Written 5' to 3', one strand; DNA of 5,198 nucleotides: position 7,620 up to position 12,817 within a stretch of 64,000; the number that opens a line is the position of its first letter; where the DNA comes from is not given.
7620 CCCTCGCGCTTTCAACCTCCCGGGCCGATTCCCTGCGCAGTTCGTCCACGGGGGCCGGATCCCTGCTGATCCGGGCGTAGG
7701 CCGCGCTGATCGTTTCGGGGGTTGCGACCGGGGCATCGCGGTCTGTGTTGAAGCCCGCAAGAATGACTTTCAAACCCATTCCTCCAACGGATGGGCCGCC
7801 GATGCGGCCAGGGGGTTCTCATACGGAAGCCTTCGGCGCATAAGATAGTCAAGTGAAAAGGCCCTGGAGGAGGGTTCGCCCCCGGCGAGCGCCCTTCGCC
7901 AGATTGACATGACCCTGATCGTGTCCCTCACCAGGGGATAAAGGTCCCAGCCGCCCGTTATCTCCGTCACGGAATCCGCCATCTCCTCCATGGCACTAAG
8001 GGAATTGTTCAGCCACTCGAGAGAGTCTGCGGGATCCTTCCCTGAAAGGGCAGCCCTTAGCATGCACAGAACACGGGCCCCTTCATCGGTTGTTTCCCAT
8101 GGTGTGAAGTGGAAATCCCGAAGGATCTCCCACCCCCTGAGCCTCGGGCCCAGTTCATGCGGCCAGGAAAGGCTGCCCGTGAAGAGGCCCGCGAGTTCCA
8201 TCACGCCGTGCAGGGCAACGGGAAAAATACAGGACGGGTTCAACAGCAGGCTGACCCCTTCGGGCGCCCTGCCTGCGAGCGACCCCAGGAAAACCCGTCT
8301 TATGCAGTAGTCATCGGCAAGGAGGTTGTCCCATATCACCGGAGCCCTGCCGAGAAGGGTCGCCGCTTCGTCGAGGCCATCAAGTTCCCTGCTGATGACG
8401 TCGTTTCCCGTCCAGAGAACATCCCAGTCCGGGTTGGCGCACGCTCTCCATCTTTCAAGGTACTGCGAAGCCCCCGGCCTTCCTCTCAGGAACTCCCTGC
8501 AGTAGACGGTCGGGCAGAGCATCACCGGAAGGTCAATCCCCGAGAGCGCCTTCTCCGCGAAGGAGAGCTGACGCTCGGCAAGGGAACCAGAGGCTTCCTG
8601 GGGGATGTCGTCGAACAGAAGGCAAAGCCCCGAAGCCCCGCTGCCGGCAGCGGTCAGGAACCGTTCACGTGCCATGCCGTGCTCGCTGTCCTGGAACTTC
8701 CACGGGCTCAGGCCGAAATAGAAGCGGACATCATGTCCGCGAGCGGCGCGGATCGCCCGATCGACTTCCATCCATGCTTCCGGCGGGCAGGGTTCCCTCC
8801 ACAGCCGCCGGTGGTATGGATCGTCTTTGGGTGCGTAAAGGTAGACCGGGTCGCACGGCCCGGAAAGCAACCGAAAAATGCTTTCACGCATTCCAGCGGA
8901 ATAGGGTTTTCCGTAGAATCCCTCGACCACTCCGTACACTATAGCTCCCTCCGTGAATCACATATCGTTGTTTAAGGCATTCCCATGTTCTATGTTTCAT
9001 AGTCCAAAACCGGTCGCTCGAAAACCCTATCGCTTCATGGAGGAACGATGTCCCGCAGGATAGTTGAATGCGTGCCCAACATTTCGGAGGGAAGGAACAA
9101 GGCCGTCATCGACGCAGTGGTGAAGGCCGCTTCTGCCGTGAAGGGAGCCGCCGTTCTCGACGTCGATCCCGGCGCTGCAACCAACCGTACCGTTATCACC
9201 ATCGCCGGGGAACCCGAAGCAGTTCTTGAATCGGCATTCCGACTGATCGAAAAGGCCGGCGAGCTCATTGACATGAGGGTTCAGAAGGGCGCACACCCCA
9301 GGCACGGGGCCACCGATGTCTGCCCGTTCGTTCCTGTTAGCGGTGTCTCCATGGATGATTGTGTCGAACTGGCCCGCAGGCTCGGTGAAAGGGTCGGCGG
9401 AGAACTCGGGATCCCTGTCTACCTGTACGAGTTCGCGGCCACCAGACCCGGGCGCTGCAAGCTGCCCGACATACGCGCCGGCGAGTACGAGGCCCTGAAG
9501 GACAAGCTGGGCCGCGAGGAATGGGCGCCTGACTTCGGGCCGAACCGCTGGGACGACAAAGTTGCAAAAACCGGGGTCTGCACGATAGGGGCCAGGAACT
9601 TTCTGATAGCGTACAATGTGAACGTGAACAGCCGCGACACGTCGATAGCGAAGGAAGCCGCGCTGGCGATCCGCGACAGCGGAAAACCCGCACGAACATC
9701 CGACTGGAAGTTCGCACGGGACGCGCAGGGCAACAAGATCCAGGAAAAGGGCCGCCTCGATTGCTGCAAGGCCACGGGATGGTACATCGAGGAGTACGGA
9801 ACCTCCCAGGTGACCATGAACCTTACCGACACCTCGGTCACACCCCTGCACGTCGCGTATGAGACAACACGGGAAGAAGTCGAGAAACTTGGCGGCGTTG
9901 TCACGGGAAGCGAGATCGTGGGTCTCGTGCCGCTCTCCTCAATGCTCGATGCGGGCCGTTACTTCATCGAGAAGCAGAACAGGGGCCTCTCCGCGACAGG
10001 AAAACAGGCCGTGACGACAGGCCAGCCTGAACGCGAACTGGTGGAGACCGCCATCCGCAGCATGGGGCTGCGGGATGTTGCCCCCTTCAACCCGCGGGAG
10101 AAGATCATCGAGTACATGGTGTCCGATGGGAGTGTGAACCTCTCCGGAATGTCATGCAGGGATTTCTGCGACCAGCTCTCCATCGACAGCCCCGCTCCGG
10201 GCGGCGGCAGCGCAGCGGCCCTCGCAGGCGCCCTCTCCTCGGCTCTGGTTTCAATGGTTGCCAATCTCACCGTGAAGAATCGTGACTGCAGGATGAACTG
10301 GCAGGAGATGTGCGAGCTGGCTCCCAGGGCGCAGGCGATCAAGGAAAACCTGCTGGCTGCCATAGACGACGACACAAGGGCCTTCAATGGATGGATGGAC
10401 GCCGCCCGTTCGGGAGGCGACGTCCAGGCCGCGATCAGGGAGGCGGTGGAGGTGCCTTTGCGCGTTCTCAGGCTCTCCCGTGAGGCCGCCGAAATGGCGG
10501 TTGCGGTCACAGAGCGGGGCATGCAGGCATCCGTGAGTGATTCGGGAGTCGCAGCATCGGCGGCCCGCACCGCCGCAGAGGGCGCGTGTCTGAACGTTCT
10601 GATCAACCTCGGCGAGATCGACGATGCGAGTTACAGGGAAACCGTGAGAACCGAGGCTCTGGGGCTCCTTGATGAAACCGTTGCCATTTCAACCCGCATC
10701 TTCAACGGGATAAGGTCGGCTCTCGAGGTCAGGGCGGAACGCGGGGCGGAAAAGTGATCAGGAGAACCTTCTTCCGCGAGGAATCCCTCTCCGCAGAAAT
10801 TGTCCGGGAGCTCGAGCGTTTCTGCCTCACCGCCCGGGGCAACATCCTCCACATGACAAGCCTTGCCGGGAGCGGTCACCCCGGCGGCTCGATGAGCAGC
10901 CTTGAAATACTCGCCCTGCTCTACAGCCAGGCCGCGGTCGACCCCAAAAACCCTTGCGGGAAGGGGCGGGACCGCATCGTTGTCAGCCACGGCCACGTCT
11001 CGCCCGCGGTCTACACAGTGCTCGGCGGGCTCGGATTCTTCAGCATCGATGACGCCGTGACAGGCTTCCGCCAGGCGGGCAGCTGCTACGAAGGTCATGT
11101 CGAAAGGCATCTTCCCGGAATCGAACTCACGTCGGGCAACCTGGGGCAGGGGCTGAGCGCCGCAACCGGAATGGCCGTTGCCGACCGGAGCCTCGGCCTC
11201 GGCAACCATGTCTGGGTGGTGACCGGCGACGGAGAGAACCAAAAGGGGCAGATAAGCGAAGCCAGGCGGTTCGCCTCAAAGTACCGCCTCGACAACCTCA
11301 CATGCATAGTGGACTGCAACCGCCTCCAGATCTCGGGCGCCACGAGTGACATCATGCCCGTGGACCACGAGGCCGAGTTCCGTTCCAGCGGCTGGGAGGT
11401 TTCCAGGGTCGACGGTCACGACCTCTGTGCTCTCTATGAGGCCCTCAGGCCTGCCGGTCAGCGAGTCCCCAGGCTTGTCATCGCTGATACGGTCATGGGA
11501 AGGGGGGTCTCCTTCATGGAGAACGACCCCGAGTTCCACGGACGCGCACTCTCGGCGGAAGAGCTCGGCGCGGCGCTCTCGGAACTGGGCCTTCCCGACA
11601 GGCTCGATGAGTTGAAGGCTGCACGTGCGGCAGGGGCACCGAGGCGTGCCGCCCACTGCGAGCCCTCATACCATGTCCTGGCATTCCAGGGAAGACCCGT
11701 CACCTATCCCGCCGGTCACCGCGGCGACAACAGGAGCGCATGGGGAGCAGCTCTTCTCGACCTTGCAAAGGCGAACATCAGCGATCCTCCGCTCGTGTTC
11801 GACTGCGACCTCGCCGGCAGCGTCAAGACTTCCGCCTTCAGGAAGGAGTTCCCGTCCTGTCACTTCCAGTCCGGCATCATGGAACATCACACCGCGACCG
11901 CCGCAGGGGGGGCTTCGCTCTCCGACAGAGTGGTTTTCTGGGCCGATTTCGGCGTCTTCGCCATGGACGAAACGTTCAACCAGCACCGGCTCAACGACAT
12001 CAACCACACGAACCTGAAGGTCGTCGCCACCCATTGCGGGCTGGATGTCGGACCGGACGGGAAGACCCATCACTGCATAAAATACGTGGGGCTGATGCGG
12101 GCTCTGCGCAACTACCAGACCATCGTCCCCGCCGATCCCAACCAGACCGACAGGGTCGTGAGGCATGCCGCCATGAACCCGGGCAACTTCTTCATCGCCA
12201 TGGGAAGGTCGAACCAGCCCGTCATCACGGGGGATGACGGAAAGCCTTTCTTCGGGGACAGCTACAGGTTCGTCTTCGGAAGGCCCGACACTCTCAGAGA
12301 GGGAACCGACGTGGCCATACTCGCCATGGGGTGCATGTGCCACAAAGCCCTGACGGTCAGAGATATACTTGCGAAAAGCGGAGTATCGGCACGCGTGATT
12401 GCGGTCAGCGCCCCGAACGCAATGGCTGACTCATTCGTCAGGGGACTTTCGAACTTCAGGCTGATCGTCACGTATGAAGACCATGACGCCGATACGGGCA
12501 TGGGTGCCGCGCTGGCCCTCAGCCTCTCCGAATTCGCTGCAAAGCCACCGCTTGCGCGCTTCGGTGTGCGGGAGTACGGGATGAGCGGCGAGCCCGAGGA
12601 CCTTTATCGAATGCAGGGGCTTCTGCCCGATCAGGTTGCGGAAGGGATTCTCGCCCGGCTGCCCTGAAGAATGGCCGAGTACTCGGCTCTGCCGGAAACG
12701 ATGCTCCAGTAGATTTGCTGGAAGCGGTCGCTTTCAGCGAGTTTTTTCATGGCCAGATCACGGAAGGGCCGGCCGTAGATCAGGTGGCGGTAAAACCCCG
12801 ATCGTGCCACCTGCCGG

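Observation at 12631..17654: Coupled B12-rSAM / LpxL-type acyltransferase / B12-rSAM operon divergent from a geranylgeranyl-reductase-family gene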

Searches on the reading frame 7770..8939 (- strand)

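Call 6: search_protein_families(library=pfam, proteins=[window:7770-8939:-], max_evalue=0.01)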
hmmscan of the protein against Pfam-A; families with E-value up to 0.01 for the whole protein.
window:7770-8939:- (389 aa): 1 family
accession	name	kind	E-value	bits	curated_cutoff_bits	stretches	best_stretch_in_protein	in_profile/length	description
PF07555.19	NAGidase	-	1.3e-40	140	25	1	3-228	2-233/295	beta-N-acetylglucosaminidase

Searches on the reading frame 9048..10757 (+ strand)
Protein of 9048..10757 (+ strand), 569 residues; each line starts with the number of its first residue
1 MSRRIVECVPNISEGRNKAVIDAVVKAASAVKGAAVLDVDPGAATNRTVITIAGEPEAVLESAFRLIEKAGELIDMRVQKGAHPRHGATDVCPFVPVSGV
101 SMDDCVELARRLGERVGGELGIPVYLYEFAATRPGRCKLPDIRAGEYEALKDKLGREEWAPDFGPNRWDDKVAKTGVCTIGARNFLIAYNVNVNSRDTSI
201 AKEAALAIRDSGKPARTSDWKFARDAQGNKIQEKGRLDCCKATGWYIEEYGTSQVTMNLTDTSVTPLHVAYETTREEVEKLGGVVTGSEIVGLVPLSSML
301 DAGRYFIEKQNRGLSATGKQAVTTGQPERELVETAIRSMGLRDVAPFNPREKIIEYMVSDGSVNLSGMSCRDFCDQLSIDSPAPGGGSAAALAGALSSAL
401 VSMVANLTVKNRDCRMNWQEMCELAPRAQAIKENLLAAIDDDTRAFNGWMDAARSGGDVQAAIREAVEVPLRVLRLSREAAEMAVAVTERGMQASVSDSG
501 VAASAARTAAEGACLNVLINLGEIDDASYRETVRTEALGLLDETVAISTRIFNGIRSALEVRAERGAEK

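Call 6: search_protein_families(library=pfam, proteins=[window:9048-10757:+], max_evalue=0.01)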
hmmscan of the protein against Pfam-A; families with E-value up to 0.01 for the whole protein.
window:9048-10757:+ (569 aa): 3 families
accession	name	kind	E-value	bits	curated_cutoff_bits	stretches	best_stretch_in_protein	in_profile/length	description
PF07837.17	FTCD_N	-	1.2e-67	227.5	27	1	5-183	1-176/176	Formiminotransferase domain, N-terminal subdomain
PF02971.19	FTCD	-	7.1e-48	162.7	24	1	185-356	1-145/145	Formiminotransferase domain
PF04961.17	FTCD_C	-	1.4e-47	162.2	24.5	1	369-537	1-180/182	Formiminotransferase-cyclodeaminase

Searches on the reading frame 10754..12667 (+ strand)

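Call 6: search_protein_families(library=pfam, proteins=[window:10754-12667:+], max_evalue=0.01)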
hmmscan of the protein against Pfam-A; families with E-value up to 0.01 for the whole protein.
window:10754-12667:+ (637 aa): 8 families
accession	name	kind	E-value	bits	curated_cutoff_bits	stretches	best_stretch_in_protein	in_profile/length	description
PF00456.26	Transketolase_N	-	6.9e-46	157.2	22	1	36-280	18-277/334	Transketolase, thiamine diphosphate binding domain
PF02779.29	Transket_pyr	-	1.5e-23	83.8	27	1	347-487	24-171/174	Transketolase, pyrimidine binding domain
PF02780.25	Transketolase_C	-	8.6e-16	58.4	25.9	1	513-628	5-124/124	Transketolase, C-terminal domain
PF00676.26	E1_dh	-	5.6e-07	29.3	22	1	108-238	81-211/300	Dehydrogenase E1 component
PF22613.1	Transketolase_C_1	-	0.00028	21.5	27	1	516-622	10-111/113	Transketolase-like TK C-terminal domain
PF02775.26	TPP_enzyme_C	-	0.00076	19.7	21.9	1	126-187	26-81/151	Thiamine pyrophosphate enzyme, C-terminal TPP binding domain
PF13292.11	DXP_synthase_N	-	0.0032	17.2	21.2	0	127-195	110-177/274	1-deoxy-D-xylulose-5-phosphate synthase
PF09364.15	XFP_N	-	0.0038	16.5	23.7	1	113-227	125-240/364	XFP N-terminal domain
